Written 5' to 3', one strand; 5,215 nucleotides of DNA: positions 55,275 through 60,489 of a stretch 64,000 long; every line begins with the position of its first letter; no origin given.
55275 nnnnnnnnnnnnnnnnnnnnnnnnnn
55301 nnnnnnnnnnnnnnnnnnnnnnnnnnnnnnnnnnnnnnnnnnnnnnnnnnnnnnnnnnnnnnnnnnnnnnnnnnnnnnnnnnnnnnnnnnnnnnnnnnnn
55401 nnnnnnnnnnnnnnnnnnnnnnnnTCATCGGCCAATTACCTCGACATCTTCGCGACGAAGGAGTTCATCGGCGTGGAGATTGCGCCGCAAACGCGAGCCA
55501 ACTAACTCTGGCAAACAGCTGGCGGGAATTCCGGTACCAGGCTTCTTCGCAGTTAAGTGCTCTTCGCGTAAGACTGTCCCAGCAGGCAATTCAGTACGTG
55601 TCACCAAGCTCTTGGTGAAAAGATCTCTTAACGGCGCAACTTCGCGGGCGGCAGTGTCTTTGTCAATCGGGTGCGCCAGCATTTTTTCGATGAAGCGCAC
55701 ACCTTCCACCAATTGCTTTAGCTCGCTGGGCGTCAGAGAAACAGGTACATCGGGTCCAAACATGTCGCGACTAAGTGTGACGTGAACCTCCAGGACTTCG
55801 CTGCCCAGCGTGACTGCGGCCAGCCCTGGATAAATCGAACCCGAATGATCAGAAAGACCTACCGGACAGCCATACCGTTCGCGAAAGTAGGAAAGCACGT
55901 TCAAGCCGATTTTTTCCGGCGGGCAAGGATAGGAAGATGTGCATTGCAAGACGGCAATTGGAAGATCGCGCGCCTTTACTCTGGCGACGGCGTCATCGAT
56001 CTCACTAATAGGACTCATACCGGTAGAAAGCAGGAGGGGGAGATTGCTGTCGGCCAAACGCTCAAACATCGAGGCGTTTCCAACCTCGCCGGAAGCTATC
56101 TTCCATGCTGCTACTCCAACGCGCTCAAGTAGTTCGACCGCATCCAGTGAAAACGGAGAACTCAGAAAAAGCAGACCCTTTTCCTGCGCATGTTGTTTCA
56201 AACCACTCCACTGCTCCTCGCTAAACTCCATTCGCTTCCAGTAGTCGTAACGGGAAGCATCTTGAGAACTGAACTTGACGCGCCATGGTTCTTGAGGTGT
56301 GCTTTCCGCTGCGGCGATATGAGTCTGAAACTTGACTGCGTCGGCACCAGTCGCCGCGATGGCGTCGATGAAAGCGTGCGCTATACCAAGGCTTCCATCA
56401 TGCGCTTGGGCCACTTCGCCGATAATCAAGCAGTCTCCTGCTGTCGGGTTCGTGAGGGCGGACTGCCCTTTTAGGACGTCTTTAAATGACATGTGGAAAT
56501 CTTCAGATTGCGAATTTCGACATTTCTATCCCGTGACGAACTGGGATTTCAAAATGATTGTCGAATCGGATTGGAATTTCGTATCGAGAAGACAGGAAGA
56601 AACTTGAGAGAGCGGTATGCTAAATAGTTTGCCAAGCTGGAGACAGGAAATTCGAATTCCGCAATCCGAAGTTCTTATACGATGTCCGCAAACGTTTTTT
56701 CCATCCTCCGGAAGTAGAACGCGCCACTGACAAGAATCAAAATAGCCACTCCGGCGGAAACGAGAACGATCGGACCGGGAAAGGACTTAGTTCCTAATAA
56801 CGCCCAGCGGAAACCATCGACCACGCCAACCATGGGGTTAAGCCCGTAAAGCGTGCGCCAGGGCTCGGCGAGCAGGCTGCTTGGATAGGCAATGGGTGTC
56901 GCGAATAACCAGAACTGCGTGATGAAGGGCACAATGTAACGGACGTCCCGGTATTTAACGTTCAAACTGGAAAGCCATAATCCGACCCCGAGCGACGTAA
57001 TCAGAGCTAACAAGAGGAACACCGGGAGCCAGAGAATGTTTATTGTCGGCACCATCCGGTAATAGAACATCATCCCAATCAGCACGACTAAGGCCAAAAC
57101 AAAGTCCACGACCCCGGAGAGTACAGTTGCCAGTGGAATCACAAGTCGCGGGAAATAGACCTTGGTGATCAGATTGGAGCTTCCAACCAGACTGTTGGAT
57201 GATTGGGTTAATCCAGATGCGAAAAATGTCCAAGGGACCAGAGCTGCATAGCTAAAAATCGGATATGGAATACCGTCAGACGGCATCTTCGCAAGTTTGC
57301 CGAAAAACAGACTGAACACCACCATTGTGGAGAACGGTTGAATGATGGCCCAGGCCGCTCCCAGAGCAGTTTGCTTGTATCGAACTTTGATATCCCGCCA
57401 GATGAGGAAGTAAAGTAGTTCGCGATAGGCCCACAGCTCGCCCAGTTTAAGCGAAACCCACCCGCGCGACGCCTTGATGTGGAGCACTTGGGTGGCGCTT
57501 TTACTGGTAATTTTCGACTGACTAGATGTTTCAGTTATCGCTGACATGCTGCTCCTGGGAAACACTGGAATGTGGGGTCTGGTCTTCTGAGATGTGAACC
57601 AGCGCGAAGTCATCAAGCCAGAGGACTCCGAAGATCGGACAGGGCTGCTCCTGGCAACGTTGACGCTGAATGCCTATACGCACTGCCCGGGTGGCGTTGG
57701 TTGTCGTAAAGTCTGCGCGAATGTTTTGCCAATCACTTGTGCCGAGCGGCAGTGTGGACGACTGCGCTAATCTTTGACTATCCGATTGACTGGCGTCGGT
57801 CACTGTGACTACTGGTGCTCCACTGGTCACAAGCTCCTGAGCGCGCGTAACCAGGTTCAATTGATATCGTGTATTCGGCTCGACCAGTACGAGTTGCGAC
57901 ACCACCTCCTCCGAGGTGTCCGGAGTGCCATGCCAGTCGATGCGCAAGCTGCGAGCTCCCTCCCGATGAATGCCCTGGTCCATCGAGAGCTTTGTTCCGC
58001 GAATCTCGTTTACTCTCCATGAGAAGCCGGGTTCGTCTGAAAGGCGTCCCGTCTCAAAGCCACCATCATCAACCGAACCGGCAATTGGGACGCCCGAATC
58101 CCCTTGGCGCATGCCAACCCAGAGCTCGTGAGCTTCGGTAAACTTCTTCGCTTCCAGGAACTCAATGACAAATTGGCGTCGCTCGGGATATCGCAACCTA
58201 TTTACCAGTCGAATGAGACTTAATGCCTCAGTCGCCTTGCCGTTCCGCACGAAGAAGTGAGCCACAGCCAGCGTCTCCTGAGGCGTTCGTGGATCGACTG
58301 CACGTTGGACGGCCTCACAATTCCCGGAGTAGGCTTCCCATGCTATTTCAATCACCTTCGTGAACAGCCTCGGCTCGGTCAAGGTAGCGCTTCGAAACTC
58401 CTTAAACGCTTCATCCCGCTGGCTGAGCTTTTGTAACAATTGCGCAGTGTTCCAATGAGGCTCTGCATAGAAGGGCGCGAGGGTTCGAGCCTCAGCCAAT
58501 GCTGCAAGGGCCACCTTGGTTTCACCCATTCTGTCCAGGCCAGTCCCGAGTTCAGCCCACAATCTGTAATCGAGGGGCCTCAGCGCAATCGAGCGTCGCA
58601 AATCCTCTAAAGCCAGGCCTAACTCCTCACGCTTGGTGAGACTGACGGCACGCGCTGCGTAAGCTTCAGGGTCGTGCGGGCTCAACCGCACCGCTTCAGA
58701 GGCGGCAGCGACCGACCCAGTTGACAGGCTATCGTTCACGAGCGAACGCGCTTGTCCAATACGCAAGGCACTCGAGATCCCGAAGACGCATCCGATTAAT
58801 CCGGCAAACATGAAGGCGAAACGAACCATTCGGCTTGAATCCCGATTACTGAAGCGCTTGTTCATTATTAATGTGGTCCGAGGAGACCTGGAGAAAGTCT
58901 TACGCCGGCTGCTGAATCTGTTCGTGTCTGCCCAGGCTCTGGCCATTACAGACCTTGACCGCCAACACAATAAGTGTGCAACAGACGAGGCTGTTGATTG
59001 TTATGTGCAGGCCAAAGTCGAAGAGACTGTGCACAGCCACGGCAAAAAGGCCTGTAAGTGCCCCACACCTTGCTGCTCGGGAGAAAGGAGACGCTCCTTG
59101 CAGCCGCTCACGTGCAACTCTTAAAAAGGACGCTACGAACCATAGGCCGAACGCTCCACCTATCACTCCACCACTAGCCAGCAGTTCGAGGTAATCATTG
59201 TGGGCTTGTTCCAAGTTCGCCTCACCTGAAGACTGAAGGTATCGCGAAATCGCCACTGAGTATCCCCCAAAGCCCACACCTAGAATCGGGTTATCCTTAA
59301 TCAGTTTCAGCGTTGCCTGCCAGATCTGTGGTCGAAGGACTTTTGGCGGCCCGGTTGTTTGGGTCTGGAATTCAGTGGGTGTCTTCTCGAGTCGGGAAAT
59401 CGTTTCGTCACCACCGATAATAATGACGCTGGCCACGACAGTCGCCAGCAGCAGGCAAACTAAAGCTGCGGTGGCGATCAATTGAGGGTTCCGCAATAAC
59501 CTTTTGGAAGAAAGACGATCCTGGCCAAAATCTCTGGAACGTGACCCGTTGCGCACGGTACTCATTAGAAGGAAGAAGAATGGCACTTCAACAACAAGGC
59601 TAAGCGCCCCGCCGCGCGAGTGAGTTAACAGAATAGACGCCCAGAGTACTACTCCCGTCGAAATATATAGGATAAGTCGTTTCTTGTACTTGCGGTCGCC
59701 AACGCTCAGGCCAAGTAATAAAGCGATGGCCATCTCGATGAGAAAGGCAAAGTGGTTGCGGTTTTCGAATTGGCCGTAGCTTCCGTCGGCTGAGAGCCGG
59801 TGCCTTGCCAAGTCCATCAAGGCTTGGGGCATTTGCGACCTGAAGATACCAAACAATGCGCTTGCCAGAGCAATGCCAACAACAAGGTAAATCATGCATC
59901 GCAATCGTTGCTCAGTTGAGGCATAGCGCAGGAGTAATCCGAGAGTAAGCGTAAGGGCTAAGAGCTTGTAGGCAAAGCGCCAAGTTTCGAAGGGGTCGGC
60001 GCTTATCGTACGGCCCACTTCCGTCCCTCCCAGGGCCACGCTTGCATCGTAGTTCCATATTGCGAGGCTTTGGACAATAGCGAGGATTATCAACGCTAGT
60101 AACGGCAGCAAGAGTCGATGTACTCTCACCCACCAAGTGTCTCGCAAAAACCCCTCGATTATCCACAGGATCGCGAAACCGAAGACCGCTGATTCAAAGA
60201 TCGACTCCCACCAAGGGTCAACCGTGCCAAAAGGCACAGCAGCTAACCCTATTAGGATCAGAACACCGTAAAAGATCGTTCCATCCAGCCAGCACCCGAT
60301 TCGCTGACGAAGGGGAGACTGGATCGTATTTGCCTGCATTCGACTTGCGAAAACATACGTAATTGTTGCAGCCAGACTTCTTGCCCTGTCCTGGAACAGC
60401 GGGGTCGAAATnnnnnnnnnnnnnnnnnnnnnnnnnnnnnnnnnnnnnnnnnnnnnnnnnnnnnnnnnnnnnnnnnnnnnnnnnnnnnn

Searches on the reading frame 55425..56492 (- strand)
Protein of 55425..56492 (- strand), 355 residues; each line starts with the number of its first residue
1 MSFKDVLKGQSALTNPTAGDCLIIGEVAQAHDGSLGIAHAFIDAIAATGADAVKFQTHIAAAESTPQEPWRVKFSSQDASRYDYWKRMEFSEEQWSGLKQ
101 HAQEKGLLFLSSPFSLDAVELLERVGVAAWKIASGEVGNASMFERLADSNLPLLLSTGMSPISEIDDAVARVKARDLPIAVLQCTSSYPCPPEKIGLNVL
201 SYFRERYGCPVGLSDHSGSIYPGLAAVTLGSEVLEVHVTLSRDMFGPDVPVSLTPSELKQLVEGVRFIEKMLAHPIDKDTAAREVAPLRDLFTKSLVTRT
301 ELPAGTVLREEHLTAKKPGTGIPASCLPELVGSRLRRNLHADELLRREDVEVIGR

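Call 48: search_protein_families(library=pfam, proteins=[window:55425-56492:-], max_evalue=0.001)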
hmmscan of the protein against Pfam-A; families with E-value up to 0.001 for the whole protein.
window:55425-56492:- (355 aa): 2 families
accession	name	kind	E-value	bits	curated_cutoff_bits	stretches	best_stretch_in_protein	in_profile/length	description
PF03102.20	NeuB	-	7e-68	229.1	22.1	1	42-274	2-238/241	NeuB family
PF08666.17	SAF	-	8.8e-12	45.8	21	1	294-351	2-63/63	SAF domain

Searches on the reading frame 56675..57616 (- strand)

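Call 69: search_protein_families(library=pfam, proteins=[window:56675-57616:-], max_evalue=0.01)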
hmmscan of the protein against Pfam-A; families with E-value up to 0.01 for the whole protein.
window:56675-57616:- (313 aa): 2 families
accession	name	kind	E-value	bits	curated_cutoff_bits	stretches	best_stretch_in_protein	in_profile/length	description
PF01061.29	ABC2_membrane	-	9.3e-20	71.5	26.9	1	67-273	2-210/211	ABC-2 type transporter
PF12698.13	ABC2_membrane_3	-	0.0012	18.4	31.6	1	169-295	216-343/347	ABC-2 family transporter protein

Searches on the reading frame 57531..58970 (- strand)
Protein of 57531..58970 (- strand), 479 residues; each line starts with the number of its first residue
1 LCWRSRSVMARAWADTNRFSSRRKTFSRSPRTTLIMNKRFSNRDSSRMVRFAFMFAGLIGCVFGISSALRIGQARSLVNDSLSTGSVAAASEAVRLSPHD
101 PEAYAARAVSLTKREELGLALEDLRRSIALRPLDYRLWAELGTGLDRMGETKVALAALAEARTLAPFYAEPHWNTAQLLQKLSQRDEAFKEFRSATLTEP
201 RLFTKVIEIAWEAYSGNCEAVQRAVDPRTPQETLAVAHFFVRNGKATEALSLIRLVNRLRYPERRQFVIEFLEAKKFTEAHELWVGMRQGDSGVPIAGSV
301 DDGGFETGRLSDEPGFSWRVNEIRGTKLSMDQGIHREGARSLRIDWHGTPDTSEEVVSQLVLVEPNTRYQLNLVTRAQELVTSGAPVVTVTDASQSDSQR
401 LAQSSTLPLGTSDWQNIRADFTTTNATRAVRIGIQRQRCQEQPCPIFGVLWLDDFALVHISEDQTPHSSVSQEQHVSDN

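Call 69: search_protein_families(library=pfam, proteins=[window:57531-58970:-], max_evalue=0.01)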
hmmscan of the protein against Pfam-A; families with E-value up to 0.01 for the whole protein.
window:57531-58970:- (479 aa): 6 families
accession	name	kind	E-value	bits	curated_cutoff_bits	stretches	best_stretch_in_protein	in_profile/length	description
PF07719.23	TPR_2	-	4.9e-06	26.7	27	0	101-132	1-32/34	Tetratricopeptide repeat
PF02018.23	CBM_4_9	-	1.1e-05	26.2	25.9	1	317-435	16-130/136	Carbohydrate binding domain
PF13414.12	TPR_11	-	0.00031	20.8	26.8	0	91-109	18-36/42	TPR repeat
PF13432.12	TPR_16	-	0.0018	19.1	32.7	0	73-132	3-62/65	Tetratricopeptide repeat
PF22637.2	CBM_4_9_1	-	0.0019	18.9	27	1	354-432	56-130/148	BppA domain 1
PF03704.23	BTAD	-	0.0031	18.3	22.1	1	87-163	48-124/146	Bacterial transcriptional activator domain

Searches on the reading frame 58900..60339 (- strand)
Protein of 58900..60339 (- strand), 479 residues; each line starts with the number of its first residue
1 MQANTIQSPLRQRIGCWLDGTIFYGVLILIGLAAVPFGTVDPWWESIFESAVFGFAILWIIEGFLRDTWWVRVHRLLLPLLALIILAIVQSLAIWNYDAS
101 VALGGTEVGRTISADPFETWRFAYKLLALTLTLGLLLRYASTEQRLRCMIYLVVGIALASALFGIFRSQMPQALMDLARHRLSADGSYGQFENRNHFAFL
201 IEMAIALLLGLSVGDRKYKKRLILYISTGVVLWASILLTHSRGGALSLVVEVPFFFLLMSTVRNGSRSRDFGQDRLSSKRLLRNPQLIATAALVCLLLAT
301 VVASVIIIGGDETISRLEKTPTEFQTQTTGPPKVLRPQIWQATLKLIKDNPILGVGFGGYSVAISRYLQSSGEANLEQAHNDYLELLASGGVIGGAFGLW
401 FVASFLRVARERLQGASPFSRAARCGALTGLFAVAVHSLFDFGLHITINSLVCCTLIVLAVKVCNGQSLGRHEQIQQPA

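Call 69: search_protein_families(library=pfam, proteins=[window:58900-60339:-], max_evalue=0.01)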
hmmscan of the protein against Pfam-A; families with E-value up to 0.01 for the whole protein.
window:58900-60339:- (479 aa): 1 family
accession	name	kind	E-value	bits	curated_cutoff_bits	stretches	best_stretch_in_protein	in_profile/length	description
PF04932.20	Wzy_C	-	3.5e-22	79.2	31.7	1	230-396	4-146/149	O-Antigen ligase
